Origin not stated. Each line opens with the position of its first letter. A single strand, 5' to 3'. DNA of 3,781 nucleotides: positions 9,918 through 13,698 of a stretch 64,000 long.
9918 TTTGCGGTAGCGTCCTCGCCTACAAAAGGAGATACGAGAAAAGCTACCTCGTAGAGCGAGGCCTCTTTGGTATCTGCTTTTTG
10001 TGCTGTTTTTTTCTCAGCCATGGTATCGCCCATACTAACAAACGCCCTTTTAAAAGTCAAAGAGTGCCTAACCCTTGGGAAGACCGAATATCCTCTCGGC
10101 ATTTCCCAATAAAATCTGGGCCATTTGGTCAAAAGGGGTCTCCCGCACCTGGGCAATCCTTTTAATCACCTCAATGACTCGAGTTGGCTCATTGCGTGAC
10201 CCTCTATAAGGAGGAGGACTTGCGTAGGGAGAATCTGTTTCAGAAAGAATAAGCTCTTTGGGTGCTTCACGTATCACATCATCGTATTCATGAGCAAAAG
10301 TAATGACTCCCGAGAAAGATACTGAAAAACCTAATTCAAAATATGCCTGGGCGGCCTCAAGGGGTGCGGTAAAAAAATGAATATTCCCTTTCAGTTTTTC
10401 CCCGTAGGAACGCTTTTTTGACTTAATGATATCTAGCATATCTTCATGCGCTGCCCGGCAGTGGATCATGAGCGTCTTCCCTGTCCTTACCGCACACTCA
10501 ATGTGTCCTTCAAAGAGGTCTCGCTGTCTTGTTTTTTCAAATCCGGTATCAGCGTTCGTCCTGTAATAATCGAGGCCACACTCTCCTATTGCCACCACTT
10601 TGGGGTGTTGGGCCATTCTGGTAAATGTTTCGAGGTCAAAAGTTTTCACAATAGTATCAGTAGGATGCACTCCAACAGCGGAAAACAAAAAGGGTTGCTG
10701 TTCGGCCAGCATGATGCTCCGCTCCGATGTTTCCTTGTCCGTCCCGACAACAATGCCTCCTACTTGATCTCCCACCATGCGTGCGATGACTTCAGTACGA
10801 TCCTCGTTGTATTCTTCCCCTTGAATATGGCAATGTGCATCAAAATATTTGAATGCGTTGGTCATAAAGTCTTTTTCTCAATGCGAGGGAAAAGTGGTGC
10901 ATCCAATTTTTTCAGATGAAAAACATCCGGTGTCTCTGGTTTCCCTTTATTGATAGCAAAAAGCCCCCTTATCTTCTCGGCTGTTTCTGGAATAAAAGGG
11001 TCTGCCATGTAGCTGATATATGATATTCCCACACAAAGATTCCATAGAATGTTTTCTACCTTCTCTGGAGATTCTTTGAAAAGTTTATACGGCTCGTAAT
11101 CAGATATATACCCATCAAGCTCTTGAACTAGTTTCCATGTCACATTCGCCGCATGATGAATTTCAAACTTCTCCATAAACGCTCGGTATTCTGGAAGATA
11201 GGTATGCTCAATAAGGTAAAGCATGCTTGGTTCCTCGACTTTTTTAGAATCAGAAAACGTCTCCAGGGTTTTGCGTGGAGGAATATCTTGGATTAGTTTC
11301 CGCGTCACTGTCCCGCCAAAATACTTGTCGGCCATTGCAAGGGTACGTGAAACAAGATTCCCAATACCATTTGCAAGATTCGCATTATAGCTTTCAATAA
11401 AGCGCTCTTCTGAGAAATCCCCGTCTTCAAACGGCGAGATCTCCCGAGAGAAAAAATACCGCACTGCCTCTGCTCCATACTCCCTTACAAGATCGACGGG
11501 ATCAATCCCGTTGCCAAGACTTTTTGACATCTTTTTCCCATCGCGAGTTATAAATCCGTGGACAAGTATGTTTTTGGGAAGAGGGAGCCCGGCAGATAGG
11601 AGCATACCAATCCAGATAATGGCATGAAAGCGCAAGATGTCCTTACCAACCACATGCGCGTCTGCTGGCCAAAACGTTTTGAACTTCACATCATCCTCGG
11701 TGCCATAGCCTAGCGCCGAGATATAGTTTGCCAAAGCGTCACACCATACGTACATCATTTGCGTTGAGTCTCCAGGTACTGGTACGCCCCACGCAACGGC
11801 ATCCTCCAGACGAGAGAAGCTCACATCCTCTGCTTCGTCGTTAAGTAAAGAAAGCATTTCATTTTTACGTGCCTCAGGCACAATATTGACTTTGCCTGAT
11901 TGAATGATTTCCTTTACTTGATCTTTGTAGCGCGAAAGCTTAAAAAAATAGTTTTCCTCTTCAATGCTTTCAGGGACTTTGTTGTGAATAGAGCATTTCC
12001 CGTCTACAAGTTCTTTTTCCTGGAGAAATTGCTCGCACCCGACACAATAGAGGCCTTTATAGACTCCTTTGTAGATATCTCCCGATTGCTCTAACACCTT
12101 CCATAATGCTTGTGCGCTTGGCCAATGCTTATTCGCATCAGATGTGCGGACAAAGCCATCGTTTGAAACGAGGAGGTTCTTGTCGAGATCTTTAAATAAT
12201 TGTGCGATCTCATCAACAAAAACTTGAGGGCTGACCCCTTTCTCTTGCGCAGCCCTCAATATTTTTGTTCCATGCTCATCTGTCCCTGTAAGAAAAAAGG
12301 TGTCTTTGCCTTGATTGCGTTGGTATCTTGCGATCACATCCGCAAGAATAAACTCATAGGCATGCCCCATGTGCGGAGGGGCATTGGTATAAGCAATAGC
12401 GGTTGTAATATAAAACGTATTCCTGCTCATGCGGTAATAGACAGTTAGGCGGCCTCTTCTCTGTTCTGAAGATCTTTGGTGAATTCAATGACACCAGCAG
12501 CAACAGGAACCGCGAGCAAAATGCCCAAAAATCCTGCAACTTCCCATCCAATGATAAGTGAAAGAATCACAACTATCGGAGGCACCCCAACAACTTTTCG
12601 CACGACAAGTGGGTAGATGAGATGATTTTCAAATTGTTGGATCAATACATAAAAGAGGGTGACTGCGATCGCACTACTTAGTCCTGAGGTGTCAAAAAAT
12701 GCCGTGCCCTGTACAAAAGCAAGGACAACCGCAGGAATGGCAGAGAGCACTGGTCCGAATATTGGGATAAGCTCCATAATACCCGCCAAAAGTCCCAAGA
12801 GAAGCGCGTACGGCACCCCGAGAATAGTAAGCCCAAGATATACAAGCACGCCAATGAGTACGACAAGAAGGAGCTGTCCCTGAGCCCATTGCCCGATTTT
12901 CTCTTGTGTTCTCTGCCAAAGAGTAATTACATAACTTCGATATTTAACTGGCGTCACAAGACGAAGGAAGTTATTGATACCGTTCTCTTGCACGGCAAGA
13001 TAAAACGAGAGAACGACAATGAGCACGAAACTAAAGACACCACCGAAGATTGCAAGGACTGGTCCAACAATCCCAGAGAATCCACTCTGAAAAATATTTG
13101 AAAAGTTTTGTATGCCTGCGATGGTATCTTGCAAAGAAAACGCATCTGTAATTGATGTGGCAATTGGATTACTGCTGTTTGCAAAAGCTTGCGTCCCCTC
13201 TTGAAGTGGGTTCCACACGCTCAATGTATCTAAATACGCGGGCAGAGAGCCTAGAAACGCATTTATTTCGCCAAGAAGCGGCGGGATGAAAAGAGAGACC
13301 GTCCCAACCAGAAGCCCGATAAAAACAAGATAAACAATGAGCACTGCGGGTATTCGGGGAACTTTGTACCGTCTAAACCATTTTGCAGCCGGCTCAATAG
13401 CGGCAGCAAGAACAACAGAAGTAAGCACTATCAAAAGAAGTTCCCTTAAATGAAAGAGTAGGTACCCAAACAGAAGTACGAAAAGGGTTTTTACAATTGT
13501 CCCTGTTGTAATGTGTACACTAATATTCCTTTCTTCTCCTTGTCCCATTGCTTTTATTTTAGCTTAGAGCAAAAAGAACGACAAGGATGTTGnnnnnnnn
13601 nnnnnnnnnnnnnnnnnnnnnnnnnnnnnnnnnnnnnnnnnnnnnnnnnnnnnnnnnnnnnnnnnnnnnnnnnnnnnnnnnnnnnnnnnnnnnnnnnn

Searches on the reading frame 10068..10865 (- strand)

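Call 35: search_protein_families(library=pfam, proteins=[window:10068-10865:-], max_evalue=0.001)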
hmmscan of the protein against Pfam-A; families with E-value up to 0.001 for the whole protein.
window:10068-10865:- (265 aa): 1 family
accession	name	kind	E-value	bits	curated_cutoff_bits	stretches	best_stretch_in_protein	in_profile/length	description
PF01026.27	TatD_DNase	-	2e-71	240.8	27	1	8-261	1-253/253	TatD related DNase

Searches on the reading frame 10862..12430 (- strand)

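Call 35: search_protein_families(library=pfam, proteins=[window:10862-12430:-], max_evalue=0.001)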
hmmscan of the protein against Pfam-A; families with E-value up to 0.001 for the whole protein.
window:10862-12430:- (522 aa): 5 families
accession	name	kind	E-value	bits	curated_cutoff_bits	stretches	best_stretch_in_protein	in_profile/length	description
PF09334.17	tRNA-synt_1g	-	3.7e-104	349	20.1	2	137-364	160-391/391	tRNA synthetases class I (M)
PF00133.28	tRNA-synt_1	-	4.3e-37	128.3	22.7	3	224-328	297-403/414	tRNA synthetases class I (I, L, M and V)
PF01406.26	tRNA-synt_1e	-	6.3e-13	49.2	27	2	284-329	237-282/301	tRNA synthetases class I (C) catalytic domain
PF19303.5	Anticodon_3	-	1.4e-05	25.4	23.5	1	410-494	20-104/152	Anticodon binding domain of methionyl tRNA ligase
PF01921.24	tRNA-synt_1f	-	0.00016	21.1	27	0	282-330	264-312/360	tRNA synthetases class I (K)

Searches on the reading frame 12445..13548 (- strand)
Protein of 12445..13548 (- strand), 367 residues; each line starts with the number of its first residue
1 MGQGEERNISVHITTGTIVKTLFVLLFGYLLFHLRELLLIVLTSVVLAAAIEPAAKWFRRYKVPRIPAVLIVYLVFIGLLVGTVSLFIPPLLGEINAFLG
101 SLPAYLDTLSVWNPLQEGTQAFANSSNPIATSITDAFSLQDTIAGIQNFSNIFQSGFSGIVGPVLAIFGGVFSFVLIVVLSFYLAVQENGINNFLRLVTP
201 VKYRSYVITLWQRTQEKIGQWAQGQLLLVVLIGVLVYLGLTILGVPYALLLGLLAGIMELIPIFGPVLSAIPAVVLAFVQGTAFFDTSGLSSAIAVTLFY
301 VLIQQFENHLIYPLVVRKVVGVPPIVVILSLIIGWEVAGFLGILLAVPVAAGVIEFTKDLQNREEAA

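Call 35: search_protein_families(library=pfam, proteins=[window:12445-13548:-], max_evalue=0.001)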
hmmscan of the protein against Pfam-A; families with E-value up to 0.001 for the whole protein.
window:12445-13548:- (367 aa): 1 family
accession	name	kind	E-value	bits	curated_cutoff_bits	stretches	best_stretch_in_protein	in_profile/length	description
PF01594.21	AI-2E_transport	-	2.2e-59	201.7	34.3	1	22-358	6-324/327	AI-2E family transporter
